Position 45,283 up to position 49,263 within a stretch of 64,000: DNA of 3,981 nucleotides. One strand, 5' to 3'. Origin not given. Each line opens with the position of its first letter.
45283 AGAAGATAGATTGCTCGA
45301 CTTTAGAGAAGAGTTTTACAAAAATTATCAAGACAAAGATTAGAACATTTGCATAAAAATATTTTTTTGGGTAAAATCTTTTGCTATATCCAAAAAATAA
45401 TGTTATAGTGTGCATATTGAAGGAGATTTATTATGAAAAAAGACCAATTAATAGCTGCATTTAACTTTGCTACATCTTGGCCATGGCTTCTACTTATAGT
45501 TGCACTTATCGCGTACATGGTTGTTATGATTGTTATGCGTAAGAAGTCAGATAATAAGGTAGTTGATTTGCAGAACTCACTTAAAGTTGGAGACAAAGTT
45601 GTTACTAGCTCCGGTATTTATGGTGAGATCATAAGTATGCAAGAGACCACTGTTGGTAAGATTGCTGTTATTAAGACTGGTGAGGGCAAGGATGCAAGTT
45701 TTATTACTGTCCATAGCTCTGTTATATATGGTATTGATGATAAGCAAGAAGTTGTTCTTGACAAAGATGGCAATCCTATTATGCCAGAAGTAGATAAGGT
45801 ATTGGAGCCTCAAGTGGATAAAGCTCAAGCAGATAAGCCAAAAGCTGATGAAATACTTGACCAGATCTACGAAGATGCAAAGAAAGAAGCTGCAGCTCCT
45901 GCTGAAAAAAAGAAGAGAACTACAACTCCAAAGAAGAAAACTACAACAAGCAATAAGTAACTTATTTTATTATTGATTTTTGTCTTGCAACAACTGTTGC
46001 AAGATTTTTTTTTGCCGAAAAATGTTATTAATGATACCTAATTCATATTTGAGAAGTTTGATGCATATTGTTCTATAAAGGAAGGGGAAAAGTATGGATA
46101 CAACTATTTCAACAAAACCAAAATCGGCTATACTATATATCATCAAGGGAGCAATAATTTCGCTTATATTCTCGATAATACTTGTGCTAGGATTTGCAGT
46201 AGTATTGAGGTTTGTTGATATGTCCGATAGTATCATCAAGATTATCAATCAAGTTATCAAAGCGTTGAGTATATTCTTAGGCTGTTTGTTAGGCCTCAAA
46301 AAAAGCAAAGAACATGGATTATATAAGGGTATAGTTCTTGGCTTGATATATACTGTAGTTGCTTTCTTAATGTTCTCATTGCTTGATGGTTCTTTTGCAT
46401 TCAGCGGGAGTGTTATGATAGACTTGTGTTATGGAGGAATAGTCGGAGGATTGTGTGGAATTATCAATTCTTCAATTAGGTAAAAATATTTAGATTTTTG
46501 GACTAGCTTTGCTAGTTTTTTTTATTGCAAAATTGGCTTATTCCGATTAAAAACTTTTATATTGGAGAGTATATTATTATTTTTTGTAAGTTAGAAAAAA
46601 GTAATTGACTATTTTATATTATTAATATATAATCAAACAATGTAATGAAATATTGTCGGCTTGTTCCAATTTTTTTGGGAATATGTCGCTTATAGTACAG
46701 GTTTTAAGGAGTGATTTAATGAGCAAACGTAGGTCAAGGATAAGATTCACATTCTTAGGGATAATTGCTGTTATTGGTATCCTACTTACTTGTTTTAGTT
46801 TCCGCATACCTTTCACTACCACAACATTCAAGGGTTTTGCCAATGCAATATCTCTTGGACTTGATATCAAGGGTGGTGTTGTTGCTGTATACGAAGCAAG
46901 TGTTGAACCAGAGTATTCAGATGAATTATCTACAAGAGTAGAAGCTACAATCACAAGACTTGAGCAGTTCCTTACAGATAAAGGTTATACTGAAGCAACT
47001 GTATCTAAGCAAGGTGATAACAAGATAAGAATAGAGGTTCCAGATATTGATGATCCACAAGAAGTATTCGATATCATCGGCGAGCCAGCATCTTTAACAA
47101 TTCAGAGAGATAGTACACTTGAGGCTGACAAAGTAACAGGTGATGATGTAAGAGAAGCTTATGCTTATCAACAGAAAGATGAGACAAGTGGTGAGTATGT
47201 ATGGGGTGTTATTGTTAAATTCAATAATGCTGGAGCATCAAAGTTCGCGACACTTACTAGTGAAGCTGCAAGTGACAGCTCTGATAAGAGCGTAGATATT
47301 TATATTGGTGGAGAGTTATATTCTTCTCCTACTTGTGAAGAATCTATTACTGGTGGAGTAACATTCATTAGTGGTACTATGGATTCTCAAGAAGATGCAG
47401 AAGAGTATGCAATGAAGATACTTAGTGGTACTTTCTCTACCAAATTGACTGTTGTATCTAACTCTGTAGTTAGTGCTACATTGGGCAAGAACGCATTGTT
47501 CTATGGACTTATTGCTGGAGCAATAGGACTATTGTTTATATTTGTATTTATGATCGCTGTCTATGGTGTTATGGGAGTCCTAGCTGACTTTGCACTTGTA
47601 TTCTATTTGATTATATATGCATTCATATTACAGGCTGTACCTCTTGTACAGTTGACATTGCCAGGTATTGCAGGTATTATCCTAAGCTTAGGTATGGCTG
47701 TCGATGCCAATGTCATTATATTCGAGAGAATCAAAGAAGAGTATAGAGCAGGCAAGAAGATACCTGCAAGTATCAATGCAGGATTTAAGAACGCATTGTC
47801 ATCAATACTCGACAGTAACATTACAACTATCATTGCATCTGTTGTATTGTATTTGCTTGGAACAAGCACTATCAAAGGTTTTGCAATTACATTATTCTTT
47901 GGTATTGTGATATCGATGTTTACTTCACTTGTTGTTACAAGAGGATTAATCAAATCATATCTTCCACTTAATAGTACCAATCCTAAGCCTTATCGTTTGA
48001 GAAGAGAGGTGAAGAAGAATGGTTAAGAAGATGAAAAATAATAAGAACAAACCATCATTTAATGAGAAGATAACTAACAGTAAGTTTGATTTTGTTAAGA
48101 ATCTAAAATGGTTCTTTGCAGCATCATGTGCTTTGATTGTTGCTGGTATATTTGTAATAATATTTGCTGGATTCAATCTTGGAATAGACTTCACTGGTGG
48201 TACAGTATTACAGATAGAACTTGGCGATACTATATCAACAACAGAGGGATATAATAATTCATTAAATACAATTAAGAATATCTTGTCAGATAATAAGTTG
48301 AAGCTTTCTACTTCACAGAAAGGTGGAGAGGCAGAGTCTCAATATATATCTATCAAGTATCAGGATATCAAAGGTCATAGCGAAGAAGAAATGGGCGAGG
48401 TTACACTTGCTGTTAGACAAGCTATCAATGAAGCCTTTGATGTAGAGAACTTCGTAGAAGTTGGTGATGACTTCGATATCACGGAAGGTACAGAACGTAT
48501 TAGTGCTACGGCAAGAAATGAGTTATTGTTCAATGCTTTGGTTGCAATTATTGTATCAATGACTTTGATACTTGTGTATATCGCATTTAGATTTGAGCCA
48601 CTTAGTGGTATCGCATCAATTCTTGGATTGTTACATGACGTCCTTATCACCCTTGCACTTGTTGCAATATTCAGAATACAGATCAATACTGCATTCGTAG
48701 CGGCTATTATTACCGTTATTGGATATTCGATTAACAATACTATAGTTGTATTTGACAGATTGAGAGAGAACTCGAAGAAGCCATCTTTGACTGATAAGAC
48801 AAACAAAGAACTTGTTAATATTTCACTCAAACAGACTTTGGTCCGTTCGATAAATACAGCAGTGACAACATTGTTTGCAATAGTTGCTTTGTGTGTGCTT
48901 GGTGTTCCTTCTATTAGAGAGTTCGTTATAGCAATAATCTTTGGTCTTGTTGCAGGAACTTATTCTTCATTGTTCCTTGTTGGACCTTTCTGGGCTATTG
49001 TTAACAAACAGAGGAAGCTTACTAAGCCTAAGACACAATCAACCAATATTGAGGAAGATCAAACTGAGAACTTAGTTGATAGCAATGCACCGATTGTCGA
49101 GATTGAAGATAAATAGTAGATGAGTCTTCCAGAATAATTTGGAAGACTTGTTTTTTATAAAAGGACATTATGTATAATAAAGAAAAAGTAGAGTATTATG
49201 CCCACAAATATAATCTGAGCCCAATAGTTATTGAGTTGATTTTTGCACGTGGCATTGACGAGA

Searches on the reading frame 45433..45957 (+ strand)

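Call 59: search_protein_families(library=pfam, proteins=[window:45433-45957:+], max_evalue=0.00001)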
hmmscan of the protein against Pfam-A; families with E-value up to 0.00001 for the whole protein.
window:45433-45957:+ (175 aa): 1 family
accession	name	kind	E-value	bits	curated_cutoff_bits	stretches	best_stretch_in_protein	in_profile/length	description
PF02699.20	YajC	-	1.1e-13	51.3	28.2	1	19-83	4-64/78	Preprotein translocase subunit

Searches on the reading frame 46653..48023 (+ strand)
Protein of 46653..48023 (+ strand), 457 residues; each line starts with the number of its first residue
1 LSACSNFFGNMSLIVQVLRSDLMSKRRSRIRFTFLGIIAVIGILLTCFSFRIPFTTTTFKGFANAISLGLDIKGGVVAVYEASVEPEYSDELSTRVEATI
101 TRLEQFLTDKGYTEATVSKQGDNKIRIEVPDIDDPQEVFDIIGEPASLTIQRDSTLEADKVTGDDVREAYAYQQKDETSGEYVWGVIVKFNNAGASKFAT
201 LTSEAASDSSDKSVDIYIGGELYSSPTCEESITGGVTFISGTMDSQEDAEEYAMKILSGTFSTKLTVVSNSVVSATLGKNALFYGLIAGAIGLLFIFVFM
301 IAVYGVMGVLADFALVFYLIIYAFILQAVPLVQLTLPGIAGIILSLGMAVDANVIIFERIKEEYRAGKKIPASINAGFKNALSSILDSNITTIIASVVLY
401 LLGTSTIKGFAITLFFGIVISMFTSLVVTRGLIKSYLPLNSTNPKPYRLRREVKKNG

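Call 58: search_protein_families(library=pfam, proteins=[window:46653-48023:+], max_evalue=0.00001)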
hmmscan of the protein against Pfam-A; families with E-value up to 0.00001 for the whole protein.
window:46653-48023:+ (457 aa): 4 families
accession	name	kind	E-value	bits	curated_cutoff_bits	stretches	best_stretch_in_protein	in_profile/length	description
PF02355.23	SecD_SecF_C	-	7.1e-14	52.1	20.5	1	261-435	10-185/189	Protein export membrane protein SecD/SecF, C-terminal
PF22599.2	SecDF_P1_head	-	7.2e-12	45.7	27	1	160-260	20-111/114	SecDF, P1 head subdomain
PF21760.3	SecD_1st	-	2.2e-10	40.3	27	1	110-151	15-56/60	Protein translocase subunit SecDF, P1 domain, N-terminal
PF03176.21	MMPL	-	5.1e-06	26.1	20.5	0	287-427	147-293/333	MMPL family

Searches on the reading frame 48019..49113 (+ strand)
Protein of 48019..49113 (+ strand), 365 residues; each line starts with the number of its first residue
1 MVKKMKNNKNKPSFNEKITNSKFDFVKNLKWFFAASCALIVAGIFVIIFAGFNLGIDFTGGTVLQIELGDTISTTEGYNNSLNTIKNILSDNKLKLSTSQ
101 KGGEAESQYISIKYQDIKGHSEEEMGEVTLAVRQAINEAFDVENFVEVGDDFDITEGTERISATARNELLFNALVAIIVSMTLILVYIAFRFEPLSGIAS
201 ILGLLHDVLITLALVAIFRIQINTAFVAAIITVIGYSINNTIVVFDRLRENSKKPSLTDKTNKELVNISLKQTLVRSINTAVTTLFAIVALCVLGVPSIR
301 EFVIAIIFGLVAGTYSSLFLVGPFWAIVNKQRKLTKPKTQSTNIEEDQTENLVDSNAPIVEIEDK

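Call 58: search_protein_families(library=pfam, proteins=[window:48019-49113:+], max_evalue=0.00001)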
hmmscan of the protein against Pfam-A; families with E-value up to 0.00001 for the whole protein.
window:48019-49113:+ (365 aa): 2 families
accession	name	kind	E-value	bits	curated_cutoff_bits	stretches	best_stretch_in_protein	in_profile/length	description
PF02355.23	SecD_SecF_C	-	3.3e-53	180.3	20.5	1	158-329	18-187/189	Protein export membrane protein SecD/SecF, C-terminal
PF07549.19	Sec_GG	-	3.8e-08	33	20.3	1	45-68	1-24/28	SecD/SecF GG Motif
